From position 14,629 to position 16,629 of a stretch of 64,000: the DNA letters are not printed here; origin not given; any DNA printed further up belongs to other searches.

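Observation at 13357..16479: Cobalamin riboswitch controlling only two surface proteins (BtuG-like lipoprotein plus T9SS-sorted DUF4465-like protein) and no transporter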

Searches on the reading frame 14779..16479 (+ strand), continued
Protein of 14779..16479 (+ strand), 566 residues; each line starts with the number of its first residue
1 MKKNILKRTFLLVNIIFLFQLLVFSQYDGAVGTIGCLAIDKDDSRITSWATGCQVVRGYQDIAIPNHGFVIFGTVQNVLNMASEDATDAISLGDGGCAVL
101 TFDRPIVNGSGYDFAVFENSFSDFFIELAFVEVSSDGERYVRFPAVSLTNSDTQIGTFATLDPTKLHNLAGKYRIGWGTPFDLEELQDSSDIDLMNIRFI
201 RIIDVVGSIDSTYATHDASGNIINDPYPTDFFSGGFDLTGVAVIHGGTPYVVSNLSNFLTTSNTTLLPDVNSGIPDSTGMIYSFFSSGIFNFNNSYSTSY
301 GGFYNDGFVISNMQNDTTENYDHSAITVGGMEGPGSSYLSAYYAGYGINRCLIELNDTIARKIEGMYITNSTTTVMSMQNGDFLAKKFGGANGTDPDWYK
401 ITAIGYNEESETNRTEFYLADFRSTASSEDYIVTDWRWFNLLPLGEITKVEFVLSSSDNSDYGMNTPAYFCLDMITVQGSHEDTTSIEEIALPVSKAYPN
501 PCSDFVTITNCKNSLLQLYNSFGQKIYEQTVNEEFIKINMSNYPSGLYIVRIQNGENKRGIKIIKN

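Call 25: find_related_loci(query=A1, collection=genome_contigs, flank=10000)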
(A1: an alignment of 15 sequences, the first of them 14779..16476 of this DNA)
Query A1 (566 aa) in genome_contigs; peptide patterns used: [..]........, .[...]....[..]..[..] (x = any residue, [..] = any of these).
599 stretches matched a pattern (row limit reached: there are more); 590 encode a relative of the query (tblastn E <= 1e-3); the best 80 are kept; 80 distinct loci.
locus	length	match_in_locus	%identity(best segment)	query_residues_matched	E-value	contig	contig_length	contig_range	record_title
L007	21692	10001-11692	43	8-565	2e-144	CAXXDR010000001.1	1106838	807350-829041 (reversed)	MAG: Bacteroidales bacterium isolate 880eb77f-9e96-4161-ad76-3daa2caaf06e genome assembly, contig: contig_1, whole genom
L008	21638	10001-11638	46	27-565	1e-142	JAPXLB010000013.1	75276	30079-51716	MAG: Lentimicrobiaceae bacterium isolate binned_ad_5.140 NODE_303_length_75276_cov_131.182304, whole genome shotgun sequ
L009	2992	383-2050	44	16-565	2e-140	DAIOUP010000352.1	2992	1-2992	MAG TPA_asm: Bacteroidales bacterium isolate CTOTU10757 NODE_8699_length_2992_cov_5.175009, whole genome shotgun sequenc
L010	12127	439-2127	44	10-565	1e-133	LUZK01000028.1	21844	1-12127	MAG: Bacteroidales bacterium Bact_19 Bact_19_contig_2235, whole genome shotgun sequence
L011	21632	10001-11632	44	27-566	6e-133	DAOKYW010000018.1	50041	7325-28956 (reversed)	MAG TPA_asm: Bacteroidales bacterium isolate AMR_MDS_0034 NODE_435_length_50041_cov_59.911975, whole genome shotgun sequ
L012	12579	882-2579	42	2-563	5e-131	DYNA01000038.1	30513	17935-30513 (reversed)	MAG TPA_asm: Paludibacter propionicigenes isolate SulCav_FS08_3_2_32_58 SulCav_FS08_3_462_length_30513_cov_35_188456, wh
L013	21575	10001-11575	44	11-518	3e-122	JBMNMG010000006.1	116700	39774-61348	MAG: Bacteroidales bacterium isolate SBF912LR0HQ0017 contig_41024, whole genome shotgun sequence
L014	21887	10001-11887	45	26-565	6e-120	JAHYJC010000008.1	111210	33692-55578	MAG: Lentimicrobium sp. isolate KA12 NODE_81_length_111210_cov_13.656698, whole genome shotgun sequence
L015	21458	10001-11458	42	1-477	2e-115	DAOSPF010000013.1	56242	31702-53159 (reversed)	MAG TPA_asm: Bacteroidales bacterium isolate AMR_MDS_2326 NODE_618_length_56242_cov_7.102034, whole genome shotgun seque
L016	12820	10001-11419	45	5-477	1e-111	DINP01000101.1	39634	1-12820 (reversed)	MAG TPA_asm: Bacteroidales bacterium UBA5537 UBA5537_contig_1982, whole genome shotgun sequence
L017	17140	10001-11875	43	30-566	1e-111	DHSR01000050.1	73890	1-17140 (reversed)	MAG TPA_asm: Bacteroidales bacterium UBA5281 UBA5281_contig_456, whole genome shotgun sequence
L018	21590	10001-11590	37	6-564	7e-97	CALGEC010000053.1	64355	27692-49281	MAG TPA_asm: uncultured Bacteroidales bacterium isolate SRR6425814_bin.89_CONCOCT_v1.1_MAG genome assembly, contig: ERZ1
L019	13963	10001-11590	37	6-564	3e-96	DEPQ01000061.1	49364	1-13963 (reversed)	MAG TPA_asm: Bacteroidales bacterium UBA3388 UBA3388_contig_4277, whole genome shotgun sequence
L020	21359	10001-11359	40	6-489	3e-94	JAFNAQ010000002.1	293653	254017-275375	MAG: Bacteroidetes bacterium isolate CTSoil_022 scaffold_3, whole genome shotgun sequence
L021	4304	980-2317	41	6-478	3e-92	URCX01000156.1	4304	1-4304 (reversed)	uncultured Bacteroidetes bacterium isolate UMGS879 genome assembly, contig: NODE_6152_length_4304_cov_2.532361, whole ge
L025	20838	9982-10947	56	3-558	2e-82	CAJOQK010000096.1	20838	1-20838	uncultured Bacteroidales bacterium isolate Rumen_Coassembly_mag_741 genome assembly, contig: k87_18642864, whole genome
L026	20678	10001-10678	62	27-252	2e-82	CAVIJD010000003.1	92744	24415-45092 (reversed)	bacterium isolate H07634-L1_cleanbin_000010 genome assembly, contig: Spades_H07634-L1_contig_147, whole genome shotgun s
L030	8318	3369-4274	58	27-566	7e-79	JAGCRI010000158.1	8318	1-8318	MAG: Bacteroidales bacterium isolate RGIG10052 Yak_Rumen-1__c1843349, whole genome shotgun sequence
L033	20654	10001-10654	61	29-245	3e-78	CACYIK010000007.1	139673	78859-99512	MAG: uncultured Bacteroidetes bacterium isolate RUG11969 genome assembly, contig: RUG11969_asm_7, whole genome shotgun s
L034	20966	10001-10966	56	1-565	1e-77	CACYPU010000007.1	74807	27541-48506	MAG: uncultured Bacteroidetes bacterium isolate RUG12171 genome assembly, contig: RUG12171_asm_7, whole genome shotgun s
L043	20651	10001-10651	61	29-245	3e-76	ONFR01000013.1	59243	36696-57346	uncultured Bacteroidales bacterium isolate RUG264 genome assembly, contig: scaffold_183, whole genome shotgun sequence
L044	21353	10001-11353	39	20-476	4e-76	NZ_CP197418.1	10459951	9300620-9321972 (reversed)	Novipirellula sp. SH528 chromosome, complete genome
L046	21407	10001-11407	38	2-475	1e-75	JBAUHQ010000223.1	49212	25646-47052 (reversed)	MAG: Pirellulaceae bacterium isolate MFD03264_ilm_asm_bin17 k127_51323, whole genome shotgun sequence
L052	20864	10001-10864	59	29-552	1e-74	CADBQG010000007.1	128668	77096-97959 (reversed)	MAG: uncultured Bacteroidetes bacterium isolate RUG14207 genome assembly, contig: RUG14207_asm_7, whole genome shotgun s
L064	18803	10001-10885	59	29-558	7e-74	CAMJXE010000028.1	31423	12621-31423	MAG: uncultured Bacteroidales bacterium isolate SRR12081301_bin.36_metaWRAP_v1.3_MAG genome assembly, contig: ERZ1228976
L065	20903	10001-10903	56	27-565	7e-74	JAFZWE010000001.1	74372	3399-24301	MAG: Bacteroidales bacterium isolate RGIG8153 Water_buffalos_Rumen-3__c7, whole genome shotgun sequence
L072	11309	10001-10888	58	29-558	6e-73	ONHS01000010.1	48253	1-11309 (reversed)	uncultured Bacteroidales bacterium isolate RUG312 genome assembly, contig: scaffold_179, whole genome shotgun sequence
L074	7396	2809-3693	54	29-558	7e-73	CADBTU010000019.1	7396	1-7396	MAG: uncultured Bacteroidetes bacterium isolate RUG14289 genome assembly, contig: RUG14289_asm_19, whole genome shotgun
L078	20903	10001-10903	56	27-565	2e-72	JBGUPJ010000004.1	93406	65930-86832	MAG: Bacteroidales bacterium isolate ruminal_MAG_166 ruminal_MAG_166_contig_0004, whole genome shotgun sequence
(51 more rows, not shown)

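Call 31: search_protein_families(library=pfam, proteins=[L078:11836-14058:+, L026:5451-7988:+, L025:4471-7380:+, L046:3297-5258:-, L034:8906-11125:-, L044:3807-4982:+, L007:9297-9962:+, L034:3874-6168:-, L033:13328-16027:+, L033:16037-17737:+], max_evalue=0.001)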
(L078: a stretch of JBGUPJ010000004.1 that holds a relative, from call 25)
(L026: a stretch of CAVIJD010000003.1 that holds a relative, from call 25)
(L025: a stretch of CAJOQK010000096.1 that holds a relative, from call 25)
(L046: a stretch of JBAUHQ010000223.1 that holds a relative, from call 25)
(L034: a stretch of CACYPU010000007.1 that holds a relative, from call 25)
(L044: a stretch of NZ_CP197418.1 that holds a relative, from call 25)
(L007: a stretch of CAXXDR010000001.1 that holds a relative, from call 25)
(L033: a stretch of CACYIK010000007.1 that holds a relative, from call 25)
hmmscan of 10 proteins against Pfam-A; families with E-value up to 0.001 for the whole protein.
L078:11836-14058:+ (740 aa): 2 families
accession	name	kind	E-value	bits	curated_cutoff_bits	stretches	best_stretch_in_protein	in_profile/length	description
PF00593.30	TonB_dep_Rec_b-barrel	-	2.2e-28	100.7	27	1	283-683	63-420/436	TonB dependent receptor-like, beta-barrel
PF07715.20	Plug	-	2.4e-14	54.2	23.9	1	76-171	5-99/107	TonB-dependent Receptor Plug Domain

L026:5451-7988:+ (845 aa): 5 families
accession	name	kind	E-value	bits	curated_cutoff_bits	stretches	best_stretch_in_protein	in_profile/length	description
PF13715.12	CarbopepD_reg_2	-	4.5e-08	33.5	32.2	1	43-128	1-87/88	CarboxypepD_reg-like domain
PF13620.12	CarboxypepD_reg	-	2.1e-07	31.6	32.3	1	43-117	2-81/82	Carboxypeptidase regulatory-like domain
PF15976.11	CooC_C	-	2.6e-05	24.6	29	1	42-112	18-82/93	CS1-pili formation C-terminal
PF07715.20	Plug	-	9.2e-05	23.4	23.9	1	156-232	26-101/107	TonB-dependent Receptor Plug Domain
PF25020.1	TTR_TEN1-4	-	0.0004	20.7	27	0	39-112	5-80/86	Teneurin TTR-like domain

L025:4471-7380:+ (969 aa): 2 families
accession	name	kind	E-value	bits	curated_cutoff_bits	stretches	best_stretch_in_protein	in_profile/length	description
PF05193.26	Peptidase_M16_C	-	5.1e-33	114.9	23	2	254-424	5-179/181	Peptidase M16 inactive domain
PF00675.25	Peptidase_M16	-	1.1e-15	58.2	22.3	1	49-95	4-50/149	Insulinase (Peptidase family M16)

L046:3297-5258:- (653 aa): 3 families
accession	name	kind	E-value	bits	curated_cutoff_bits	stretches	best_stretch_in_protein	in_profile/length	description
PF00664.28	ABC_membrane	-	3e-33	116.1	28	1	109-359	37-271/274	ABC transporter transmembrane region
PF00005.33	ABC_tran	-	6.1e-32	111.5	25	1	427-575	1-136/137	ABC transporter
PF13304.12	AAA_21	-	2.9e-06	28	27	1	536-604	230-297/304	AAA domain, putative AbiEii toxin, Type IV TA system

L034:8906-11125:- (739 aa): 0 families

L044:3807-4982:+ (391 aa): 2 families
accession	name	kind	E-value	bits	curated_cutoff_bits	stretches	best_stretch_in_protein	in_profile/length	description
PF07596.16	SBP_bac_10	-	1.5e-64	219.1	23.3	1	56-357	1-267/268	Protein of unknown function (DUF1559)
PF07963.17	N_methyl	-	2.8e-08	33.4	21.2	1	28-52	3-27/27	Prokaryotic N-terminal methylation motif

L007:9297-9962:+ (221 aa): 1 family
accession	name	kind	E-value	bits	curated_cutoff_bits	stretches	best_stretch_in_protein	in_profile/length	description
PF20221.3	DUF6580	-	2.6e-57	194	27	1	41-213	4-161/162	Family of unknown function (DUF6580)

L034:3874-6168:- (764 aa): 6 families
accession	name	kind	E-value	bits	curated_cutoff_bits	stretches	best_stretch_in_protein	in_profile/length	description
PF00773.25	RNB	-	2.6e-118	395.4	29.3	1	255-587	1-325/326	RNB domain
PF17876.7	CSD2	-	2.9e-30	104.6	26.2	2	160-234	1-74/74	Cold shock domain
PF08206.17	OB_RNB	-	9.4e-18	64.1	24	2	82-140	1-58/58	Ribonuclease B OB domain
PF17849.7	OB_Dis3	-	9.5e-12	45.3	22.8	1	154-228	7-77/77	Dis3-like cold-shock domain 2 (CSD2)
PF00575.29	S1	-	6.6e-08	33.3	22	1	630-710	3-71/74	S1 RNA binding domain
PF25049.1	OB_HELZ2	-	9.5e-08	32.2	29.3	1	76-145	16-89/90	3'-5' exoribonuclease HELZ2, OB-fold domain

L033:13328-16027:+ (899 aa): 8 families
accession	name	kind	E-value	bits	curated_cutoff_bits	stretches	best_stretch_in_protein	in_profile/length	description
PF17757.6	UvrB_inter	-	5.3e-31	107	22.9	1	358-447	1-91/91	UvrB interaction domain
PF00271.37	Helicase_C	-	1.4e-19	70.8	23.5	1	631-743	4-109/110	Helicase conserved C-terminal domain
PF12344.14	UvrB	-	1.4e-18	66.9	27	1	750-790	1-41/43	Ultra-violet resistance protein B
PF04851.21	ResIII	-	2.4e-12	47.5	22.5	1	214-285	7-83/164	Type III restriction enzyme, res subunit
PF02151.25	UVR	-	3.2e-06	27.1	21.5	1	860-893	2-35/36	UvrB/uvrC motif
PF00270.35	DEAD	-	1.8e-05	25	26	1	217-281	6-71/167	DEAD/DEAH box helicase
PF13191.12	AAA_16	-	0.00014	22.8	32.6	1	217-279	10-73/167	AAA ATPase domain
PF13604.12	AAA_30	-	0.00051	20.3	27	0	214-273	5-64/191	AAA domain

L033:16037-17737:+ (566 aa): 8 families
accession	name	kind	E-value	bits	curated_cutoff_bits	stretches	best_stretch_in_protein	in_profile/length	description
PF21688.3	FAD-depend_C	-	1e-63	215.6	27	1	294-515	1-197/197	FAD-dependent protein, C-terminal domain-like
PF01266.30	DAO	-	2.1e-11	44.4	27.9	1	219-292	153-231/353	FAD dependent oxidoreductase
PF00890.30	FAD_binding_2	-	4.7e-11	43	20.4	2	213-277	140-206/414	FAD binding domain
PF03486.20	HI0933_like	-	3.7e-09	36.8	50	1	105-138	2-35/244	HI0933-like protein Rossmann domain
PF07992.20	Pyr_redox_2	-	3.4e-08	33.7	26.1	1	105-278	2-113/291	Pyridine nucleotide-disulphide oxidoreductase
PF12831.13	FAD_oxidored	-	3.2e-07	30.5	27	0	106-135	2-31/416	FAD dependent oxidoreductase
PF13738.12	Pyr_redox_3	-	7.8e-06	25.8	30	1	107-139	1-34/305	Pyridine nucleotide-disulphide oxidoreductase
PF01134.28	GIDA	-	1.4e-05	24.7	22.1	0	105-132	1-28/391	Glucose inhibited division protein A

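Call 34: predict_structure(alignment_id=A1)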
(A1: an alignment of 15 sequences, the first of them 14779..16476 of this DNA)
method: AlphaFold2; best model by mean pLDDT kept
length: 566 residues; sequences in the alignment: 15
mean_pLDDT: 70.6   pTM: 0.64
mean pLDDT of the five models: 70.6, 69.8, 69.8, 67.5, 53.3
residues with pLDDT >= 90: 71; 70-90: 246; 50-70: 158; < 50: 91
segments of 3 or more residues with pLDDT < 50: 20-29, 62-78, 121-127, 145-155, 157-167, 169-172, 225-234, 316-319, 480-492
pLDDT, mean of each block of 10 residues (from residue 1): 66 63 41 64 83 65 45 43 62 71 82 77 50 81 51 42 44 66 75 83 64 59 47 58 76 60 58 59 75 71 67 60 73 74 62 84 88 86 82 82 91 94 74 86 91 87 79 77 27 74 92 88 82 91 91 78 91
secondary structure, 60 per line:
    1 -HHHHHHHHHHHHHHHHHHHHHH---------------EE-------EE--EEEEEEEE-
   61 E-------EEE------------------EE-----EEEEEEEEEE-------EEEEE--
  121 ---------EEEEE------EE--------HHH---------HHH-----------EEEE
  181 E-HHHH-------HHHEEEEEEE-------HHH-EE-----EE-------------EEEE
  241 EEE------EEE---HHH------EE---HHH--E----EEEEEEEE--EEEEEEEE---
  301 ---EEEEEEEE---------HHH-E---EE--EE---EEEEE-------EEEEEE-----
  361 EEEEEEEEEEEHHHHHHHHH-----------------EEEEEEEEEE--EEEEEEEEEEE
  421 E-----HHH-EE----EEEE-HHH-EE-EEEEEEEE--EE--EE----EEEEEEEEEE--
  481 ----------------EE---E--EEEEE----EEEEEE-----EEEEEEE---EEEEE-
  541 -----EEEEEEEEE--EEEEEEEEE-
elements in order: H2-23 E52-59 E69-71 E97-106 E114-118 E130-134 E177-181 H183-186 E197-203 E237-243 E250-252 E280-287 E290-297 E304-311 E338-342 E350-355 E361-371 H372-380 E398-407 E410-421 E437-440 E449-456 E469-478 E505-509 E514-519 E525-531 E535-539 E546-554 E557-565

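Call 55: search_protein_families(library=ncbifam, proteins=[L026:5451-7988:+, L078:11836-14058:+, L007:9297-9962:+], max_evalue=0.001)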
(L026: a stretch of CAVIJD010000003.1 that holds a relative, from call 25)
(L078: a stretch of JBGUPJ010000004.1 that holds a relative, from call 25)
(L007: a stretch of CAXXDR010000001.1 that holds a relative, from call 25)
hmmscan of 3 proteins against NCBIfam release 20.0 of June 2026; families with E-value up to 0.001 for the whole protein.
L026:5451-7988:+ (845 aa): 2 families
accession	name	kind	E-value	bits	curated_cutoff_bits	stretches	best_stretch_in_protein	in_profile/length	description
TIGR04056.1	OMP_RagA_SusC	subfamily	1.3e-05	23.7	368.25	1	43-103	3-61/981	SusC/RagA family TonB-linked outer membrane protein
NF053692.1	BamP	equivalog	0.00017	21.1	230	1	26-134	7-115/251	BamP family beta-barrel-assembly machinery protein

L078:11836-14058:+ (740 aa): 6 families
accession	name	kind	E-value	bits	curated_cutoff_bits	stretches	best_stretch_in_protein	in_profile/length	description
TIGR01779.1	TonB-B12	equivalog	2.5e-25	89.1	599.7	3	44-171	13-140/614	TonB-dependent vitamin B12 receptor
NF007926.1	PRK10641.1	equivalog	3.4e-15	55.6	836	1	52-171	19-140/617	TonB-dependent vitamin B12 receptor BtuB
TIGR01785.1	TonB-hemin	subfamily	6.5e-15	54.6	316.85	2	460-740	412-677/677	TonB-dependent heme/hemoglobin receptor family protein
TIGR01783.1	TonB-siderophor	subfamily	8e-13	47.9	223.5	2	449-740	395-649/649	TonB-dependent siderophore receptor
TIGR01782.1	TonB-Xanth-Caul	subfamily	2.2e-06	26.3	310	1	80-142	27-87/868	TonB-dependent receptor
TIGR04056.1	OMP_RagA_SusC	subfamily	4.3e-05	22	368.25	0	56-128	74-148/981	SusC/RagA family TonB-linked outer membrane protein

L007:9297-9962:+ (221 aa): 0 families

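Call 65: find_encoding_contigs(protein=P0004, flank=10000, max_places=2)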
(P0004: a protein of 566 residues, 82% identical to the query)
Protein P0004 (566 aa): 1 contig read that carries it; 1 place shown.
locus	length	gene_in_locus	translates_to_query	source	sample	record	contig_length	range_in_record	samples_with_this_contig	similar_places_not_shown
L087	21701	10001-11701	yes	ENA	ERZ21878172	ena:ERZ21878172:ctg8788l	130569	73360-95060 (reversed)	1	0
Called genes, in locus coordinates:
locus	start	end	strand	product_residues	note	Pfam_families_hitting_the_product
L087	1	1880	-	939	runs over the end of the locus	PF00675:Peptidase_M16, PF05193:Peptidase_M16_C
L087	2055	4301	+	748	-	PF00989:PAS, PF13426:PAS_9 (weak), PF00512:HisKA (weak), PF02518:HATPase_c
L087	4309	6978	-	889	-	PF13585:CHU_C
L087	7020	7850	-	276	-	PF01936:NYN, PF12872:OST-HTH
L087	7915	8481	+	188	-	PF02659:Mntp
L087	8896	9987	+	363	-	PF01436:NHL (faint), PF16819:DUF5074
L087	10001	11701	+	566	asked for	PF14717:DUF4465, PF18962:Por_Secre_tail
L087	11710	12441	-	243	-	PF00072:Response_reg, PF04397:LytTR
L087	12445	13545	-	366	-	PF06580:His_kinase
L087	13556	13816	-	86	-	-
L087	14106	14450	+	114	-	-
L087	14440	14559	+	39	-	-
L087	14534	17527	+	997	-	PF00675:Peptidase_M16 (faint), PF05193:Peptidase_M16_C, PF08367:M16C_assoc, PF22516:PreP_C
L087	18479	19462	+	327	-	PF01263:Aldose_epim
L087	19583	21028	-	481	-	PF00083:Sugar_tr, PF07690:MFS_1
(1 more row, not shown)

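Call 66: find_encoding_contigs(protein=P0010, flank=10000, max_places=2)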
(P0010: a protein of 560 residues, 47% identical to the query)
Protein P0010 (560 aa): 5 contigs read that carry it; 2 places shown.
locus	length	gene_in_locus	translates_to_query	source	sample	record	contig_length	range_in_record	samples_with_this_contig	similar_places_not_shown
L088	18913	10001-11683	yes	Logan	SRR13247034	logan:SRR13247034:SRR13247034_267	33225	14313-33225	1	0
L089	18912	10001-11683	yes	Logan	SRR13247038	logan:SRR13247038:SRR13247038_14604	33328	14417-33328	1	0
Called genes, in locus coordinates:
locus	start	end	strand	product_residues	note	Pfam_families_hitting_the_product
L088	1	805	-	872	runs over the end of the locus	PF13491:FtsK_4TM, PF17854:FtsK_alpha, PF01580:FtsK_SpoIIIE, PF09397:FtsK_gamma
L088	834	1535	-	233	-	-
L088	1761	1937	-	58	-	-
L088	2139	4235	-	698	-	PF04932:Wzy_C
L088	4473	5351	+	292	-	PF16881:LIAS_N (weak), PF04055:Radical_SAM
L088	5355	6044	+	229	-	PF21948:LplA-B_cat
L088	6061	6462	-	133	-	-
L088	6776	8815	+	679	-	PF07715:Plug, PF00593:TonB_dep_Rec_b-barrel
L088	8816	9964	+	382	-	PF16819:DUF5074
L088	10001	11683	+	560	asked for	PF14717:DUF4465, PF18962:Por_Secre_tail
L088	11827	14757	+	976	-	PF01565:FAD_binding_4, PF02913:FAD-oxidase_C, PF13183:Fer4_8 (weak), PF13534:Fer4_17 (weak)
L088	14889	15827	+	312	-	PF05686:Glyco_transf_90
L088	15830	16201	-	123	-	PF04304:DUF454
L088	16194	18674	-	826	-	PF08245:Mur_ligase_M, PF01168:Ala_racemase_N, PF00842:Ala_racemase_C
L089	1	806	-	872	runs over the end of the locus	PF13491:FtsK_4TM, PF17854:FtsK_alpha, PF01580:FtsK_SpoIIIE, PF09397:FtsK_gamma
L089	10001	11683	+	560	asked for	PF14717:DUF4465, PF18962:Por_Secre_tail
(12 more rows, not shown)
